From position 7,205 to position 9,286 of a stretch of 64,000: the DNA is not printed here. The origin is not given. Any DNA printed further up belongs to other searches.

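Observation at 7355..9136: Orphan HerA-like (DUF87) ATPase inserted in opposite orientation between argS and pepF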

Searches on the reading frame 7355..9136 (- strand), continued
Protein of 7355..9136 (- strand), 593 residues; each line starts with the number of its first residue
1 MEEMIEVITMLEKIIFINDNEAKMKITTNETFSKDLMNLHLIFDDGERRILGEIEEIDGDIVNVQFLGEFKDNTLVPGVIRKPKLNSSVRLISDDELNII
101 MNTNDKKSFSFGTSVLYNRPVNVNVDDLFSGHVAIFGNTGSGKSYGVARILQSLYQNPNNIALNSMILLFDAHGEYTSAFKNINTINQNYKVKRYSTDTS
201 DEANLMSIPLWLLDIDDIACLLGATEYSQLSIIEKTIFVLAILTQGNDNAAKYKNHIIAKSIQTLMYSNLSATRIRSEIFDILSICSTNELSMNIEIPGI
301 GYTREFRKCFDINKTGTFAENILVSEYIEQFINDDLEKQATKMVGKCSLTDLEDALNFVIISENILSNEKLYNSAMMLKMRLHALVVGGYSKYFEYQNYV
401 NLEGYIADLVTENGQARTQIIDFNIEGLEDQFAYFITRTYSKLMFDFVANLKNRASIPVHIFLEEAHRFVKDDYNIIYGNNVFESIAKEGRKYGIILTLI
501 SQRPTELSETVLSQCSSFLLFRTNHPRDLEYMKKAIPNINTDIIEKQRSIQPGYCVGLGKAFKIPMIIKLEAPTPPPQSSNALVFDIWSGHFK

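Call 12: find_encoding_contigs(protein=P0045, flank=8000, max_places=2)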
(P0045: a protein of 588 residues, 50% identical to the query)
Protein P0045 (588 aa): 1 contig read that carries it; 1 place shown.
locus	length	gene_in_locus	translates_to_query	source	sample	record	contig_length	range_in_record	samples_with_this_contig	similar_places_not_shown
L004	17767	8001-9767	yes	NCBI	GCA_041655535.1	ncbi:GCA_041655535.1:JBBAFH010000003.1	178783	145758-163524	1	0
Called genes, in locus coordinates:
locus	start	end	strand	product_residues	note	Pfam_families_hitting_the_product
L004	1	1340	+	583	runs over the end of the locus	PF01336:tRNA_anti-codon, PF00152:tRNA-synt_2, PF02938:GAD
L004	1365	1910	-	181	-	-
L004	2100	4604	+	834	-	PF09586:YfhO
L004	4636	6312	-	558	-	PF00753:Lactamase_B, PF12706:Lactamase_B_2 (weak), PF23023:Anti-Pycsar_Apyc1 (weak), PF22505:RNase_J_b_CASP, PF07521:RMMBL, PF17770:RNase_J_C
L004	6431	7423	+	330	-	PF02881:SRP54_N, PF13207:AAA_17 (faint), PF00448:SRP54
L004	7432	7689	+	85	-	-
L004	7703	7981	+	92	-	PF04297:UPF0122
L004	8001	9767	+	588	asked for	PF01935:DUF87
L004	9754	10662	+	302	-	PF00056:Ldh_1_N, PF02866:Ldh_1_C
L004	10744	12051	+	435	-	PF02881:SRP54_N, PF07693:KAP_NTPase (weak), PF00448:SRP54, PF02978:SRP_SPB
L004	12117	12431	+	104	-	-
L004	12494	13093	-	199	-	PF02557:VanY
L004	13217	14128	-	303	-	PF02557:VanY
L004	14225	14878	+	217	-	PF00768:Peptidase_S11, PF13354:Beta-lactamase2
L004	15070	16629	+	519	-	-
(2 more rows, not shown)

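Call 16: find_related_loci(query=A1, collection=genome_contigs, flank=10000)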
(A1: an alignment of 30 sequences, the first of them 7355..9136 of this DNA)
Query A1 (593 aa) in genome_contigs; peptide patterns used: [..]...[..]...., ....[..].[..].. (x = any residue, [..] = any of these).
600 stretches matched a pattern (row limit reached: there are more); 412 encode a relative of the query (tblastn E <= 1e-3); the best 80 are kept; 80 distinct loci.
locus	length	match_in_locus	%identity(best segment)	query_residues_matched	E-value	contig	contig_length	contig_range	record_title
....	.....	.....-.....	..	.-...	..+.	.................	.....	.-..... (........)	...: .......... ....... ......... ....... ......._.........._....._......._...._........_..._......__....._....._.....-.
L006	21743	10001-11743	50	10-588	0e+0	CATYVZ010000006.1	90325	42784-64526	MAG TPA_asm: uncultured Bacilli bacterium isolate ERR9578307_bin.50_MetaWRAP_v1.3_MAG genome assembly, contig: ERZ185339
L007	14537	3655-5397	51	10-588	0e+0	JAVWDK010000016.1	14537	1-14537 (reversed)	MAG: Bacilli bacterium isolate CGS10Y4-bin82 NODE_3561_length_14537_cov_6.187750, whole genome shotgun sequence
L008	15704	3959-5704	50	10-589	0e+0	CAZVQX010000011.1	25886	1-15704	MAG TPA_asm: uncultured Muribaculaceae bacterium isolate SRP192927_co8_88 genome assembly, contig: NODE_1454_length_2588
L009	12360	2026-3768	50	10-588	0e+0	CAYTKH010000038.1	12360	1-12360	MAG TPA_asm: uncultured Muribaculaceae bacterium isolate SRP287540_co2_278 genome assembly, contig: NODE_5751_length_123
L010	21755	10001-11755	49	8-590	0e+0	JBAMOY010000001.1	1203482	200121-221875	MAG: Bacilli bacterium isolate contig_25558.circular contig_25558, whole genome shotgun sequence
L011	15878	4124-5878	49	9-591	0e+0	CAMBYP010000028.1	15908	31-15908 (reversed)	MAG: uncultured Tenericutes bacterium isolate SRR17382100_bin.60_metaWRAP_v1.3_MAG genome assembly, contig: ERZ10544632.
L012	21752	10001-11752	47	10-591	0e+0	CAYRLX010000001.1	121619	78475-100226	MAG TPA_asm: uncultured Muribaculaceae bacterium isolate SRP278969_co2_639 genome assembly, contig: NODE_50_length_12161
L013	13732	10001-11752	48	10-591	0e+0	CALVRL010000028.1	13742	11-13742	MAG: uncultured Bacilli bacterium isolate BRZ_N__bin116 genome assembly, contig: BRZ_N__NODE_10634_length_13742_cov_7.34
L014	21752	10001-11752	48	10-591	0e+0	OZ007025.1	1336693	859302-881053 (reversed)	MAG: uncultured Bacilli bacterium isolate metabat2_pooled_hifiasm.89 MAG genome assembly, chromosome: 1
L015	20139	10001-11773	49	1-588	0e+0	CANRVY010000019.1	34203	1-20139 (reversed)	MAG TPA_asm: uncultured Tenericutes bacterium isolate SRR15730544_bin.10_metawrap_v1.3_MAG genome assembly, contig: NODE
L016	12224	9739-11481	49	10-588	0e+0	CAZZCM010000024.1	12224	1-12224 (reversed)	MAG TPA_asm: uncultured Muribaculaceae bacterium isolate SRP222994_co1_288 genome assembly, contig: NODE_10973_length_12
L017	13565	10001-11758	49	10-589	0e+0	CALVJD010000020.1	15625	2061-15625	MAG: uncultured Bacilli bacterium isolate E05__bin274 genome assembly, contig: E05__k127_5937302, whole genome shotgun s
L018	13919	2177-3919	50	10-588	0e+0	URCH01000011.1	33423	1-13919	uncultured Tenericutes bacterium isolate UMGS872 genome assembly, contig: NODE_177_length_33423_cov_5.00336, whole genom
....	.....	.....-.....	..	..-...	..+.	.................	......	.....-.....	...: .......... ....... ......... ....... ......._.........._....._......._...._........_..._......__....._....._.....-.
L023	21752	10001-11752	48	10-593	0e+0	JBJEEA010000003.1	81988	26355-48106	MAG: Bacilli bacterium isolate LOHA26_bin.017 NODE_111_length_81988_cov_10.532411, whole genome shotgun sequence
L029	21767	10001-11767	49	1-588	0e+0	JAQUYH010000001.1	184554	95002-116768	MAG: Bacilli bacterium isolate STD2_232 NODE_144_length_184554_cov_8.312254_Sandtown_D2, whole genome shotgun sequence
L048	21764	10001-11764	47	10-593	0e+0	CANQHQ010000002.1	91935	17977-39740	MAG: uncultured Bacilli bacterium isolate Lapin-030__bin17 genome assembly, contig: Lapin-030__NODE_324_length_91935_cov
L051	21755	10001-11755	48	8-593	0e+0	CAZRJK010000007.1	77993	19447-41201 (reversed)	MAG TPA_asm: uncultured Muribaculaceae bacterium isolate SRP278969_co1_369 genome assembly, contig: NODE_173_length_7799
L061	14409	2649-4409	46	9-593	0e+0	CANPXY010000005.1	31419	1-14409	MAG: uncultured Bacilli bacterium isolate Lapin-005__bin105 genome assembly, contig: Lapin-005__NODE_1824_length_31419_c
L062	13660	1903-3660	45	8-591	0e+0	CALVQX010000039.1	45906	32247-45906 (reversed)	MAG: uncultured Bacilli bacterium isolate E07__bin200 genome assembly, contig: E07__k127_6407040, whole genome shotgun s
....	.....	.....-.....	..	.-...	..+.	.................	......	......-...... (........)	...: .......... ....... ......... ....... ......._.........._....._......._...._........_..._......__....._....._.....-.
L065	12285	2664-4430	46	7-591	0e+0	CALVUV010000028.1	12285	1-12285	MAG: uncultured Bacilli bacterium isolate BRZ_BV__bin67 genome assembly, contig: BRZ_BV__NODE_4927_length_12285_cov_7.84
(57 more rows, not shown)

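Call 27: search_protein_representatives(protein=window:7355-9136:-)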
Query: 593 residues. Proteins with E-value up to 0.001 (for the whole library): 5053; up to 1e-10: 1819; up to 1e-30: 187. The best 150 are listed.
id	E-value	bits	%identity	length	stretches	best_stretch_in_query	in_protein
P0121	4.4e-170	583.5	47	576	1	9-590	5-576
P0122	3.3e-165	567.4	44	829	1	10-590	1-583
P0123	1.3e-162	558.8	43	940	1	10-590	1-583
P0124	3.0e-146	504.8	42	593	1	12-588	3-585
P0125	1.5e-140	486.0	41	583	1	10-590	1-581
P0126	1.2e-138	479.7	41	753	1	9-589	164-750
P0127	1.1e-132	460.0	39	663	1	11-588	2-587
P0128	1.3e-118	413.6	36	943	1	10-588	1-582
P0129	8.6e-108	377.8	35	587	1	35-588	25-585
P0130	8.8e-96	338.2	36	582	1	11-588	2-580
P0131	3.1e-95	336.4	47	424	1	264-590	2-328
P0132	1.8e-92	327.3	43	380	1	214-588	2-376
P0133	4.0e-80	286.5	33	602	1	40-588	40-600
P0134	3.8e-79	283.3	32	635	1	58-588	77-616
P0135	1.1e-77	278.5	34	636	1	92-589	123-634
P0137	5.6e-75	269.5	32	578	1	28-582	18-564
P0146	1.0e-56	209.3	33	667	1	106-588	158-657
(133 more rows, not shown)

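Call 28: predict_structure(alignment_id=A1)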
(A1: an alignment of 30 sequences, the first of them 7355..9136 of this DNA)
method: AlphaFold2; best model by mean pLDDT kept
length: 593 residues; sequences in the alignment: 30
mean_pLDDT: 83.7   pTM: 0.83
mean pLDDT of the five models: 83.7, 81.0, 78.4, 77.5, 77.4
residues with pLDDT >= 90: 193; 70-90: 326; 50-70: 61; < 50: 13
segments of 3 or more residues with pLDDT < 50: 1-9
pLDDT, mean of each block of 10 residues (from residue 1): 44 78 74 66 88 85 88 81 84 87 74 87 86 89 86 76 77 83 78 81 86 94 91 93 85 92 89 90 90 87 88 84 89 82 87 94 79 93 90 91 92 76 89 93 92 75 92 69 91 91 89 91 84 74 72 85 87 79 62 49
secondary structure, 60 per line:
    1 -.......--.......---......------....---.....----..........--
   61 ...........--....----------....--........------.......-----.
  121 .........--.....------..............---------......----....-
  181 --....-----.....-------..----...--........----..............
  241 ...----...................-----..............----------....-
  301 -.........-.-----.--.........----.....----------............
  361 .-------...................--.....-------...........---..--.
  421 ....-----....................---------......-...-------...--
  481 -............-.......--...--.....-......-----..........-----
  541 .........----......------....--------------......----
elements in order: H2-8 E11-17 E21-26 H33-36 E40-44 E49-58 E61-71 E74-77 E88-91 H94-101 E108-114 E120-124 H125-129 E132-136 H143-156 E166-171 H176-179 H183-186 E192-196 H215-222 H227-243 H248-266 H272-285 E296-299 E302-305 H306-310 H321-329 H334-338 H349-361 H369-387 H390-394 H402-410 E420-424 H430-449 E459-464 H482-493 E495-501 H509-513 E515-520 H526-535 H541-549 E554-559 E566-569 H584-589

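Call 30: search_solved_structures(query=A1, max_evalue=0.001)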
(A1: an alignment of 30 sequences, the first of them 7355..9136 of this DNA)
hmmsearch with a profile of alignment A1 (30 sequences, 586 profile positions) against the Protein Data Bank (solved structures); distinct sequences matched with E-value up to 0.001: 9.
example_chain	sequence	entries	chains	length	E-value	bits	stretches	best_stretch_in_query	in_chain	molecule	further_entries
9c1m_M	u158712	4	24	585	8.9e-60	205.9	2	409-583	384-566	ATP-binding protein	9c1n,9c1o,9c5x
8xau_A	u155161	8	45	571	3.4e-54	187.5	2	391-583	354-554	ATP-binding protein | HerA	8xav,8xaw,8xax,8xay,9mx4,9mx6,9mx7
8ziq_M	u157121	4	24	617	3.1e-48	167.8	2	408-583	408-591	HerA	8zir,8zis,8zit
8wiv_A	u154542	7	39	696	2.2e-44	155.1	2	43-212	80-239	Helicase HerA central domain-containing protein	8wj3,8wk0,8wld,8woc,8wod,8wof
8j4u_M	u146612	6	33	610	1.4e-40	142.6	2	416-582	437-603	Nucleoside triphosphate hydrolase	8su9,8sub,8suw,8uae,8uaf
4d2i_A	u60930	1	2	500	4.3e-38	134.4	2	392-582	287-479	HERA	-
8yho_A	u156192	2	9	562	6.3e-38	133.8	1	69-563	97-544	DUF87 domain-containing protein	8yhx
9x1l_A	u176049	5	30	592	1.9e-28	102.5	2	450-563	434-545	DNA helicase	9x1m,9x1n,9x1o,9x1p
8wet_A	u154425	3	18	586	1.7e-11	46.5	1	408-528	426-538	TdpA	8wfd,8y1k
